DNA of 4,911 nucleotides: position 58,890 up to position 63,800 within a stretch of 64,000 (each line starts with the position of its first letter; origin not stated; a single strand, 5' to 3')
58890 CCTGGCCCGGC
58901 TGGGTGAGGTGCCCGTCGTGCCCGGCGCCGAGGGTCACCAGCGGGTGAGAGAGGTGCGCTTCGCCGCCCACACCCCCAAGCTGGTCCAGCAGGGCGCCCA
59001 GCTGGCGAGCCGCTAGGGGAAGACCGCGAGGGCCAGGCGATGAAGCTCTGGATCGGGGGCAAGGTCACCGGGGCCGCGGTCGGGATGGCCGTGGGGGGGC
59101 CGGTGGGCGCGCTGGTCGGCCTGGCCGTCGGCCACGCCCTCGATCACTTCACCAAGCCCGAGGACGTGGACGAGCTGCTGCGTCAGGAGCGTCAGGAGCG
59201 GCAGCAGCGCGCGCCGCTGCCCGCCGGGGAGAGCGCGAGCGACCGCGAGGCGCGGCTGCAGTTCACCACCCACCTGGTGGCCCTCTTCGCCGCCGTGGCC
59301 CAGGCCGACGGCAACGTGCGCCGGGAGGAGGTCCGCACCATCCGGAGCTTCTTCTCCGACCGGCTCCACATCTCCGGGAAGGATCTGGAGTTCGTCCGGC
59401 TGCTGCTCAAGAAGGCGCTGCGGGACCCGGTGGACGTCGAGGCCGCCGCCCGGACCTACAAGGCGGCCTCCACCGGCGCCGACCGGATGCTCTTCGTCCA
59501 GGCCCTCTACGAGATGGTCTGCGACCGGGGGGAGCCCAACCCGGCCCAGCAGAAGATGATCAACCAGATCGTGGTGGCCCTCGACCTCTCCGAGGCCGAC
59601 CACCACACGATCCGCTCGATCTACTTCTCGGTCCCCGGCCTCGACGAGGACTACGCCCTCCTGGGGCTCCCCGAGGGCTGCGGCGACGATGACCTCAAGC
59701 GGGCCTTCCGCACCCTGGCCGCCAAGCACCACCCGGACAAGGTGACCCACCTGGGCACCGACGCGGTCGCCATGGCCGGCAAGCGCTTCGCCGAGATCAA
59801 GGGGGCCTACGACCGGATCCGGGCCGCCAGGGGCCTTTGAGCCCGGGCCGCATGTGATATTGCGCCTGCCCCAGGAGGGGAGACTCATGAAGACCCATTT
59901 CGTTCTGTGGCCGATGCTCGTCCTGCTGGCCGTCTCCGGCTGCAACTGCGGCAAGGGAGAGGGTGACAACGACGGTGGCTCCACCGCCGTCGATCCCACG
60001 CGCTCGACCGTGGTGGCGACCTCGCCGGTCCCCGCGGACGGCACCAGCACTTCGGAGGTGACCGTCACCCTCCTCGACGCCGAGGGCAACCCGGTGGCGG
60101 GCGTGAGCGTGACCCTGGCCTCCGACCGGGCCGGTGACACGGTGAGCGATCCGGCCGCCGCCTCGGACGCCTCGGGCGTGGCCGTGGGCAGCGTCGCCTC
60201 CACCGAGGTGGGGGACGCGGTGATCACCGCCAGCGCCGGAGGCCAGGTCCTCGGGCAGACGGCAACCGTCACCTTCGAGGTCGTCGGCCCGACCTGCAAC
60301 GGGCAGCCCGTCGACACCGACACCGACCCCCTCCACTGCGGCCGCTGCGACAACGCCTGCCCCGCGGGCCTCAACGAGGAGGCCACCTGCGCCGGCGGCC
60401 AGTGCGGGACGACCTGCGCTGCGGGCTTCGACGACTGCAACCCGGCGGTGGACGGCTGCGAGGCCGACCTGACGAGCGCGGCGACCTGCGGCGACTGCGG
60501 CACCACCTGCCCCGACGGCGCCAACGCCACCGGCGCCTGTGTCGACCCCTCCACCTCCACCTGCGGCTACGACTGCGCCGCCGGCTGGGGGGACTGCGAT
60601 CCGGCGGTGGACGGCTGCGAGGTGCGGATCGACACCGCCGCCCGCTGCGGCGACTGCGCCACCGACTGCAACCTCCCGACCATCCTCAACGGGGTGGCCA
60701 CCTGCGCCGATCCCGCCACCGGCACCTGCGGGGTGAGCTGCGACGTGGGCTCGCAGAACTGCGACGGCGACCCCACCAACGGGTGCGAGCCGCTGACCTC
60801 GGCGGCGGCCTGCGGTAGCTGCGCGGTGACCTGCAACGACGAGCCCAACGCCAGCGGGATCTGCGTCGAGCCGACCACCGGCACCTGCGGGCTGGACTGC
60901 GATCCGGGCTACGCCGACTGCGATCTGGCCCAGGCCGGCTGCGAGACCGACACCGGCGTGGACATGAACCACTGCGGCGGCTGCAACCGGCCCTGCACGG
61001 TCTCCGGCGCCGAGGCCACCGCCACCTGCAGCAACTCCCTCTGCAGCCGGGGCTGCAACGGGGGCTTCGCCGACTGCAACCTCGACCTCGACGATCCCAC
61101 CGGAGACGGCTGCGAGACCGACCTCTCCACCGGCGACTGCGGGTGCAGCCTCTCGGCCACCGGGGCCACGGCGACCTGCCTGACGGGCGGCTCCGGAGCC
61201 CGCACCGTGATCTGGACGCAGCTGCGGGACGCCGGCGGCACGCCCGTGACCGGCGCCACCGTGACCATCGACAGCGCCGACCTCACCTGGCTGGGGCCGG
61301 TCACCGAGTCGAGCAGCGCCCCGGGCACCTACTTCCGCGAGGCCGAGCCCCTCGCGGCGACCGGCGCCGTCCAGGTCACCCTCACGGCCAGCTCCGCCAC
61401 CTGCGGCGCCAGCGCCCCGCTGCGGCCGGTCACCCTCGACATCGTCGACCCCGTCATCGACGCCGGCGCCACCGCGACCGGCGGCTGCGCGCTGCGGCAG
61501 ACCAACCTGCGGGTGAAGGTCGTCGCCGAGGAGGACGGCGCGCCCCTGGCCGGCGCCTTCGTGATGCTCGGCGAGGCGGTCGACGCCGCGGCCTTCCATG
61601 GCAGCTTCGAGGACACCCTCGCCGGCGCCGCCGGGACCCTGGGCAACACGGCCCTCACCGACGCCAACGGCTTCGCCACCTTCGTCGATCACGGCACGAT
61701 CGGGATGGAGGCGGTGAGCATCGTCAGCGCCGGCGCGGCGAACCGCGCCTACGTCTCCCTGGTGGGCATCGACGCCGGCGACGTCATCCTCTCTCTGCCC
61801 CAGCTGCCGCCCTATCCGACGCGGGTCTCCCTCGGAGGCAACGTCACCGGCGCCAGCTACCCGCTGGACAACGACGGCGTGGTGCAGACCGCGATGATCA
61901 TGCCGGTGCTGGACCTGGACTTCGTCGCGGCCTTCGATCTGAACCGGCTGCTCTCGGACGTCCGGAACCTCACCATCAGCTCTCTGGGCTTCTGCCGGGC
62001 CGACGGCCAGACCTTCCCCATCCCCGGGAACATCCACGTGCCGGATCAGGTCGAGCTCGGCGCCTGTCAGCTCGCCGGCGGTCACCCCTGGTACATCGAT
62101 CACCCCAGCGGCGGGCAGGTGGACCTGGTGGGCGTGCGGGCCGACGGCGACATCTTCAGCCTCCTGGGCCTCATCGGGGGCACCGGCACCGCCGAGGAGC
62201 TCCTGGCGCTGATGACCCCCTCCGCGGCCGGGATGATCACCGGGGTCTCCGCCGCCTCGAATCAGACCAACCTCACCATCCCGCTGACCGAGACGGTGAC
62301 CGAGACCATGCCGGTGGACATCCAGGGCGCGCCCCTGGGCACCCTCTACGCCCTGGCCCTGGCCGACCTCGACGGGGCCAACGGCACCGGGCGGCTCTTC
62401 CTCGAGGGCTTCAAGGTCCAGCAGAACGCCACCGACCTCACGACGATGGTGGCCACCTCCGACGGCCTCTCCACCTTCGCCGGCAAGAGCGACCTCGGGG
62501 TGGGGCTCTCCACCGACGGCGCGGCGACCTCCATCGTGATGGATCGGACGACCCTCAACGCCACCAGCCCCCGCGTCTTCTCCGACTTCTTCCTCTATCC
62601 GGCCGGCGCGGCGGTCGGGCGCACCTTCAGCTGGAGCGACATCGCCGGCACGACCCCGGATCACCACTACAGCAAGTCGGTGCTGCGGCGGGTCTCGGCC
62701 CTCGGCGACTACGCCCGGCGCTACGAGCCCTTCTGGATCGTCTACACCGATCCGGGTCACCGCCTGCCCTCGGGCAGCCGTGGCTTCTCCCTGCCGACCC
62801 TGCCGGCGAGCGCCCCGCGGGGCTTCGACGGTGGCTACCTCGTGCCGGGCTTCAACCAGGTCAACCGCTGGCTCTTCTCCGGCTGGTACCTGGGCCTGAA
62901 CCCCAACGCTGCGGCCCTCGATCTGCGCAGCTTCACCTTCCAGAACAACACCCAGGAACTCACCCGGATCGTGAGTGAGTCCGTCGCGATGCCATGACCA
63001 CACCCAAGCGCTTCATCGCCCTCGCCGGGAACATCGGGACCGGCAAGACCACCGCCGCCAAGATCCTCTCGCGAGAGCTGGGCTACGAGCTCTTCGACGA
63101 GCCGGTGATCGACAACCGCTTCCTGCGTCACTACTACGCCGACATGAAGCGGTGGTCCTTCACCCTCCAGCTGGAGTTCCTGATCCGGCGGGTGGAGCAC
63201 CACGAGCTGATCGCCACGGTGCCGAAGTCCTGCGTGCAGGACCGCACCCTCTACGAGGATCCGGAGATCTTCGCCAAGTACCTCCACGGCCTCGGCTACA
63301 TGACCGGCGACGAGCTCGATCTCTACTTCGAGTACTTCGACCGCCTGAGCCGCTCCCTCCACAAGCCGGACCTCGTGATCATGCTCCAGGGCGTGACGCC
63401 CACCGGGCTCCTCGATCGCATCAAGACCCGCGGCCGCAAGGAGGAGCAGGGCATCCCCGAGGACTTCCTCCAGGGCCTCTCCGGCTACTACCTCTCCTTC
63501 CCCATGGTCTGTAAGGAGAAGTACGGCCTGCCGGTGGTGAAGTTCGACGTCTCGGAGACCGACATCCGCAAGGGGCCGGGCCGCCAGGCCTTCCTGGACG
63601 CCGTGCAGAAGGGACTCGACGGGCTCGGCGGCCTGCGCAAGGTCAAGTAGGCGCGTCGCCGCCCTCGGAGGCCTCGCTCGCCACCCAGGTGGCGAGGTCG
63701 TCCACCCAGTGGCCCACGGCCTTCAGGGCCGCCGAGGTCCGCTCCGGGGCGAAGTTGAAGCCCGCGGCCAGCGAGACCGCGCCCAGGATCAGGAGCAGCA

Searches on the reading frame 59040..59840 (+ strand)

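Call 60: search_protein_families(library=pfam, proteins=[window:59040-59840:+], max_evalue=0.0001)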
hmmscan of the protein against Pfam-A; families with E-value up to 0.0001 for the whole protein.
window:59040-59840:+ (266 aa): 3 families
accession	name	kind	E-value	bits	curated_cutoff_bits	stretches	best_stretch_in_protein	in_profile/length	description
PF05099.18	TerB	-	1.1e-13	52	24.4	1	78-192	3-117/118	Tellurite resistance protein TerB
PF00226.36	DnaJ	-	3e-09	37.3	27.8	1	205-258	3-51/63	DnaJ domain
PF04391.17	DUF533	-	5.2e-06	26.6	29.6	1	7-144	18-133/178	Protein of unknown function (DUF533)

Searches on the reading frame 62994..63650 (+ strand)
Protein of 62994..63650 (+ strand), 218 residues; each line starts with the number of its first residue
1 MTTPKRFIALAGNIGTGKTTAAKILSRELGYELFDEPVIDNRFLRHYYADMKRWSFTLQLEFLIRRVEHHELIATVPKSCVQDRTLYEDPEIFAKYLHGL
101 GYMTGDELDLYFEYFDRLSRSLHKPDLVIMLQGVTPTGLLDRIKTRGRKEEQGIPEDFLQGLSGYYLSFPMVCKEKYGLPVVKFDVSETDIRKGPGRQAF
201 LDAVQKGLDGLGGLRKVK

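Call 60: search_protein_families(library=pfam, proteins=[window:62994-63650:+], max_evalue=0.0001)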
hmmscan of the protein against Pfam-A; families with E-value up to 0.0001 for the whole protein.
window:62994-63650:+ (218 aa): 2 families
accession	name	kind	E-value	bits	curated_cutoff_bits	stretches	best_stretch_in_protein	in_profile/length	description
PF01712.25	dNK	-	1.3e-41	143.1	27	1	8-192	1-185/203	Deoxynucleoside kinase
PF13238.12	AAA_18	-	1e-05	26.4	29.4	0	8-38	1-25/128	AAA domain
